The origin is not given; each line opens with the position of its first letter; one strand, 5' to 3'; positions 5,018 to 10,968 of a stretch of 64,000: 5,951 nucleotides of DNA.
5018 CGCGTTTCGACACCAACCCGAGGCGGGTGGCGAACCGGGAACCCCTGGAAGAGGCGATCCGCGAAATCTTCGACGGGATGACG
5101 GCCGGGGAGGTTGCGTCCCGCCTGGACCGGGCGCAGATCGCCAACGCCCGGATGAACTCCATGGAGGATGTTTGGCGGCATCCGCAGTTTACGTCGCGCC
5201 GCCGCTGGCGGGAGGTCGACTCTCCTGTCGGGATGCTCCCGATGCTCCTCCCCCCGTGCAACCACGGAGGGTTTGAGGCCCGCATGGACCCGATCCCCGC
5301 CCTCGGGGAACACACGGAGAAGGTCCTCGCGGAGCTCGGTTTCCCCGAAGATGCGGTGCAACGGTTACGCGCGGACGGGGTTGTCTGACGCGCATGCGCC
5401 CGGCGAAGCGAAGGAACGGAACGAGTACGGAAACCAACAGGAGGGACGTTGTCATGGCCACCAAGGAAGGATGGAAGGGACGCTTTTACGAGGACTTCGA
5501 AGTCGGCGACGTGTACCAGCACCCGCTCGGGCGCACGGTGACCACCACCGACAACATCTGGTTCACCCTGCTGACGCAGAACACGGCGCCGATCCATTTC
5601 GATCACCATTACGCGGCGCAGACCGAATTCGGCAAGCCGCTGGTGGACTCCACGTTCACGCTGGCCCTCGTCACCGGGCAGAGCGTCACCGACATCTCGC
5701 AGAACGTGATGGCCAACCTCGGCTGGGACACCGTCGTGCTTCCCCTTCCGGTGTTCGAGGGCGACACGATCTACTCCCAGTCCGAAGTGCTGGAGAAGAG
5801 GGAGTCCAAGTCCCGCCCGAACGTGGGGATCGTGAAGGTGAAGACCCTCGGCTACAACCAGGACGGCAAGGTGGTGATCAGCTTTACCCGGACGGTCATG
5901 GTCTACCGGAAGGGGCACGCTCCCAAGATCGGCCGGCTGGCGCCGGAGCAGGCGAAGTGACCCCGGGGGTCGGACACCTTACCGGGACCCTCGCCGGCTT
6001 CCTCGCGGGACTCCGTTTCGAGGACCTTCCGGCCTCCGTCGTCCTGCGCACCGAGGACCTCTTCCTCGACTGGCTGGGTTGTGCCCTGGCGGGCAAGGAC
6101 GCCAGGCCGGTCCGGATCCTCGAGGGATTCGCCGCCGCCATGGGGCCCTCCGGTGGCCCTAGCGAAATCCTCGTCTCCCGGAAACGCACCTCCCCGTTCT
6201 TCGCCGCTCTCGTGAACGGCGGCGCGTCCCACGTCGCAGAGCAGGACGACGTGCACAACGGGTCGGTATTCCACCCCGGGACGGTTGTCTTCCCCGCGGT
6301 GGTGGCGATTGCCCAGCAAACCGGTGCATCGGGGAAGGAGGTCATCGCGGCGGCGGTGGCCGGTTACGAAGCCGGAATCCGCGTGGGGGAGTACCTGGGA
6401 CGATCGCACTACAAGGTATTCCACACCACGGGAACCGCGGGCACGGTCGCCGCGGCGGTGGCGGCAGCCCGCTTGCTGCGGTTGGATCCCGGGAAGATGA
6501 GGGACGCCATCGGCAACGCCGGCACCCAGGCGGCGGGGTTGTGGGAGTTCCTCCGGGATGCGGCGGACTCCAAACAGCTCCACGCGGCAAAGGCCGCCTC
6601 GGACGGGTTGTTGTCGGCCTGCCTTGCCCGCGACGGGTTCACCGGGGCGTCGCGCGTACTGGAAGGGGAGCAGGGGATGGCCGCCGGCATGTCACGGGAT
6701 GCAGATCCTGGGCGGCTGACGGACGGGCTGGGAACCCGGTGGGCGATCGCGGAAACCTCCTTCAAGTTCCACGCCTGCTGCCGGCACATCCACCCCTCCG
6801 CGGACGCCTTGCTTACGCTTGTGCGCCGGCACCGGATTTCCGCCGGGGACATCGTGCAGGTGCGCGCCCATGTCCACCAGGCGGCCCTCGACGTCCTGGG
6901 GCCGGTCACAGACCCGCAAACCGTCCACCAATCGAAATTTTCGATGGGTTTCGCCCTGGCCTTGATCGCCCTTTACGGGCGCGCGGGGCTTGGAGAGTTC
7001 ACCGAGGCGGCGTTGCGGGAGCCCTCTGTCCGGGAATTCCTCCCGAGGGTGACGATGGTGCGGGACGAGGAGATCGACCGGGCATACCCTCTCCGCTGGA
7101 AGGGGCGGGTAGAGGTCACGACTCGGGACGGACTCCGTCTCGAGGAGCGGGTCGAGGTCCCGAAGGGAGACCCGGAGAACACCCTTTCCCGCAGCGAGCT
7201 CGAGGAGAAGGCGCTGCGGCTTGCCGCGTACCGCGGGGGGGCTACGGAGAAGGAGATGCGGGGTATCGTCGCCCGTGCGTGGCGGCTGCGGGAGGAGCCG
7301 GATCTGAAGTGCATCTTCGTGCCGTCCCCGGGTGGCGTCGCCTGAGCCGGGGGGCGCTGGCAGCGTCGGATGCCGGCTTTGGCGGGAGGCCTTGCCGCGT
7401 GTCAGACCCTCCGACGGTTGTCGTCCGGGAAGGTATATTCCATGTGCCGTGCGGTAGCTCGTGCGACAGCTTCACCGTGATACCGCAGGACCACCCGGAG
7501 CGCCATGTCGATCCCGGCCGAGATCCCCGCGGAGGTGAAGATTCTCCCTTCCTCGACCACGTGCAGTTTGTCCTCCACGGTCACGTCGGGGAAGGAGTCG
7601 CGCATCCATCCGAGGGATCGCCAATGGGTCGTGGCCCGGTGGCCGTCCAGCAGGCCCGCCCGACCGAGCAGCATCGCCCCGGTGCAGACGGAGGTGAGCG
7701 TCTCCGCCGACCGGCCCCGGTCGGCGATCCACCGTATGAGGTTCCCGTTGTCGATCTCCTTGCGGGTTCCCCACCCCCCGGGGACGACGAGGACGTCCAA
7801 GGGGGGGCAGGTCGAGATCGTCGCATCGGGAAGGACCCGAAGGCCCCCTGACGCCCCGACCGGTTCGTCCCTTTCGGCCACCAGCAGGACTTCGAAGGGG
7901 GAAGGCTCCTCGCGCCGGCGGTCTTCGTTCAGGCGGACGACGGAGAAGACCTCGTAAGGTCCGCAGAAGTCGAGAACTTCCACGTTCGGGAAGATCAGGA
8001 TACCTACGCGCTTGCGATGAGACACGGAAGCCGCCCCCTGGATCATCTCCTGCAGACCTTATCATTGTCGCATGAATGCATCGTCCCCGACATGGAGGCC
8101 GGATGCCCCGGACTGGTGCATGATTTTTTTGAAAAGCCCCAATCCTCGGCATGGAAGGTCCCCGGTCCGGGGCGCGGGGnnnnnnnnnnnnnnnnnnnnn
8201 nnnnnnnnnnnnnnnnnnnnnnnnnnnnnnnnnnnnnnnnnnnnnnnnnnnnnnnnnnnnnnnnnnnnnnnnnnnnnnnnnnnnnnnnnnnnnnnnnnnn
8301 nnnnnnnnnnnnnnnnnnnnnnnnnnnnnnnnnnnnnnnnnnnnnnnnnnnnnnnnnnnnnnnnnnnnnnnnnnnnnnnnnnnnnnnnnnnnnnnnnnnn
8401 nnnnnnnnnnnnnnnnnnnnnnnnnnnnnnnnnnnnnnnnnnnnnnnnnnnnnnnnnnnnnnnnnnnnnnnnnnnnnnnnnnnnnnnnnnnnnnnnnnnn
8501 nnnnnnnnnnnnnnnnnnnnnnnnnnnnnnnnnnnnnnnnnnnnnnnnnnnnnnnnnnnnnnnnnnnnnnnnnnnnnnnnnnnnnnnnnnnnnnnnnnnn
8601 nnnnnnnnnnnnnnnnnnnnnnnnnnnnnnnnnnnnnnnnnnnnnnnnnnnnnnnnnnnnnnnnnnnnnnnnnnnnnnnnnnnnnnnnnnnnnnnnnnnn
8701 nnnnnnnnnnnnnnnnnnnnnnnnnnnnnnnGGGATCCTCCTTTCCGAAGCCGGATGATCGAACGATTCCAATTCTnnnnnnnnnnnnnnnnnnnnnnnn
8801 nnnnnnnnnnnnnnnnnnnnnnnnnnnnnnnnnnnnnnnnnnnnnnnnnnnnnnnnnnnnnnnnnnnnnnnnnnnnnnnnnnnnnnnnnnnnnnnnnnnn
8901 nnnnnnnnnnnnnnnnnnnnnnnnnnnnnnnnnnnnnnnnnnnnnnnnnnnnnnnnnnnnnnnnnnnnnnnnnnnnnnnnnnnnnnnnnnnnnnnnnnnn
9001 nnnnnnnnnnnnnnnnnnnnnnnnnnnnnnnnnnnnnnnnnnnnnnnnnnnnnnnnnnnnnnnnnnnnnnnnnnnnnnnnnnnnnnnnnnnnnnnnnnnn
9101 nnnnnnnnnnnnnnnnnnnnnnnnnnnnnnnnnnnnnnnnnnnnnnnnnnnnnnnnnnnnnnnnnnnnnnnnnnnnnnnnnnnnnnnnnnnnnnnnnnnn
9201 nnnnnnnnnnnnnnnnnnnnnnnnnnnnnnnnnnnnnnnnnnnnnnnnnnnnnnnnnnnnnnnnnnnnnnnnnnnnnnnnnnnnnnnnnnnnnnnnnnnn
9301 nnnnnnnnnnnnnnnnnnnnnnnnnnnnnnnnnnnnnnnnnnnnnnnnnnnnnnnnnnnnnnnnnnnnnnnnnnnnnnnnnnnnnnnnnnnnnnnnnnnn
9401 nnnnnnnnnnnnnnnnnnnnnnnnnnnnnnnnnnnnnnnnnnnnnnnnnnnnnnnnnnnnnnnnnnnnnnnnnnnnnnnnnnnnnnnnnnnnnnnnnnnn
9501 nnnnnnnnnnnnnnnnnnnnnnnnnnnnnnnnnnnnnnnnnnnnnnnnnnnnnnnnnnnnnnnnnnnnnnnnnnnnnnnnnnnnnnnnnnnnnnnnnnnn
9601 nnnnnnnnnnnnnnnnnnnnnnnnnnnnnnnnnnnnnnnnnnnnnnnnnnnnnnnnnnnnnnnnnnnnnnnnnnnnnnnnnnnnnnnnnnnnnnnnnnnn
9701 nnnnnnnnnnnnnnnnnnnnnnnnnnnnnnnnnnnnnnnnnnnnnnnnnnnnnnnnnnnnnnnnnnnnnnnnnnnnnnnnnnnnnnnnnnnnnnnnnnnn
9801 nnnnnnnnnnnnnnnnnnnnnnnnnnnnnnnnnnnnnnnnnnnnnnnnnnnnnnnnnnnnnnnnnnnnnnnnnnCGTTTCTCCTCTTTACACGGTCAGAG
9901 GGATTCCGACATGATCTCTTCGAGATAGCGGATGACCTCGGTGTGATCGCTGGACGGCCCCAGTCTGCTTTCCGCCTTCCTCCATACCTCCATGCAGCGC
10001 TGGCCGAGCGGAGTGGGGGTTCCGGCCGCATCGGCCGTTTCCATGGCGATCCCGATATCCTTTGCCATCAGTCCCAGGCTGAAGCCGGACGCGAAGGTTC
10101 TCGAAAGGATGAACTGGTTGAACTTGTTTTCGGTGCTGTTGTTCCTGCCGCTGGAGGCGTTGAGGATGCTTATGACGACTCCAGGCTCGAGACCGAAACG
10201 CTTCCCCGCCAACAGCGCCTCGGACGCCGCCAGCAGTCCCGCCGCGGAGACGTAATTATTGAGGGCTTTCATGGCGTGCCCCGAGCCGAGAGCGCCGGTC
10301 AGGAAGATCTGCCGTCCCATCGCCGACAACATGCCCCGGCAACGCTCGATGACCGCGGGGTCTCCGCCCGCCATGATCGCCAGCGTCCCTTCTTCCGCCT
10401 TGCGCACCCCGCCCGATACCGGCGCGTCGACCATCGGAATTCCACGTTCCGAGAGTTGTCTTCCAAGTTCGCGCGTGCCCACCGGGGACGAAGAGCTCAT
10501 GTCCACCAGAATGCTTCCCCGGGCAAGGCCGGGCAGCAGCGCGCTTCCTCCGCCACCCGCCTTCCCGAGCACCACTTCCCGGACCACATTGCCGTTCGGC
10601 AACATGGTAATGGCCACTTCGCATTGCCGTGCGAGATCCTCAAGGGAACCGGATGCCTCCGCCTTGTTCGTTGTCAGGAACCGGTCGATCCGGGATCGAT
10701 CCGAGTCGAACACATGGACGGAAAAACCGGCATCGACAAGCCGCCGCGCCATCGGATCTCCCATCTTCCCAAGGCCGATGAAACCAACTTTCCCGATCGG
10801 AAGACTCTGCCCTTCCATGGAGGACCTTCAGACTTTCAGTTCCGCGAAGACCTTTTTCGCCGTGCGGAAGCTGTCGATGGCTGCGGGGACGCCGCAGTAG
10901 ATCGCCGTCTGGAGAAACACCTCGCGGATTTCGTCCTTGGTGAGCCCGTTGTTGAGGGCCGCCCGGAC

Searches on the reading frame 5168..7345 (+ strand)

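Call 66: search_protein_families(library=pfam, proteins=[window:5168-7345:+], max_evalue=0.00001)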
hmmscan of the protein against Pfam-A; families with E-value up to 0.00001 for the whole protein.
window:5168-7345:+ (725 aa): 2 families
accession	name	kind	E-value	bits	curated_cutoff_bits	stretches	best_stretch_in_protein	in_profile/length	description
PF03972.19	MmgE_PrpD_N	-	1.2e-75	254.3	32.1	1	274-514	2-241/244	MmgE/PrpD N-terminal domain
PF19305.4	MmgE_PrpD_C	-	3.7e-47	160.8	32.1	1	535-706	1-172/173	MmgE/PrpD C-terminal domain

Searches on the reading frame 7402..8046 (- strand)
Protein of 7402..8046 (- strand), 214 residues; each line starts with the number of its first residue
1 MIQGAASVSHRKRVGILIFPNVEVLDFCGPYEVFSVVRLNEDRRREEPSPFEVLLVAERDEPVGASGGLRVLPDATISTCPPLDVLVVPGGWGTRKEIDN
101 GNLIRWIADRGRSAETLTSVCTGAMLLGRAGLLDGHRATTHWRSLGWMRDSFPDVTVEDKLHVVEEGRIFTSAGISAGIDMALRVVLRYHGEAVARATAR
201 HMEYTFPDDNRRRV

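Call 66: search_protein_families(library=pfam, proteins=[window:7402-8046:-], max_evalue=0.00001)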
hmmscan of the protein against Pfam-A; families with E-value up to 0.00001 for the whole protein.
window:7402-8046:- (214 aa): 1 family
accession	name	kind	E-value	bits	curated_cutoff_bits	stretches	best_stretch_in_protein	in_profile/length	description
PF01965.30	DJ-1_PfpI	-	8.6e-22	78.1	26.6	1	12-186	1-163/165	DJ-1/PfpI family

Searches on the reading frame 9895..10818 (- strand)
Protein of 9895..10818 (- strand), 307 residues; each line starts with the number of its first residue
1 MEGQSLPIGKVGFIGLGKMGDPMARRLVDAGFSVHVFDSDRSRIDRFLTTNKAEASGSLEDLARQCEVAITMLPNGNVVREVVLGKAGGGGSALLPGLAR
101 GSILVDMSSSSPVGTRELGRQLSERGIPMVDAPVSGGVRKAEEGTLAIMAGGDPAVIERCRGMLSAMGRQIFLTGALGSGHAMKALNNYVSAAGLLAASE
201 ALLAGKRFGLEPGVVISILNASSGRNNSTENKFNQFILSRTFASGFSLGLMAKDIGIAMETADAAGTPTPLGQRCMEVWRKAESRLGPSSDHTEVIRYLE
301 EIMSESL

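Call 66: search_protein_families(library=pfam, proteins=[window:9895-10818:-], max_evalue=0.00001)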
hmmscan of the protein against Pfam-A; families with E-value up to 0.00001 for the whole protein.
window:9895-10818:- (307 aa): 3 families
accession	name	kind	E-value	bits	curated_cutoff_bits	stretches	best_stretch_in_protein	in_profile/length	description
PF03446.21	NAD_binding_2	-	7.5e-48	163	21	1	10-173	1-159/161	NAD binding domain of 6-phosphogluconate dehydrogenase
PF14833.11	NAD_binding_11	-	1.7e-41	141.8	30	1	178-299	1-122/122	NAD-binding of NADP-dependent 3-hydroxyisobutyrate dehydrogenase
PF03807.23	F420_oxidored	-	1.9e-07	32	21.6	1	10-74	1-68/94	NADP oxidoreductase coenzyme F420-dependent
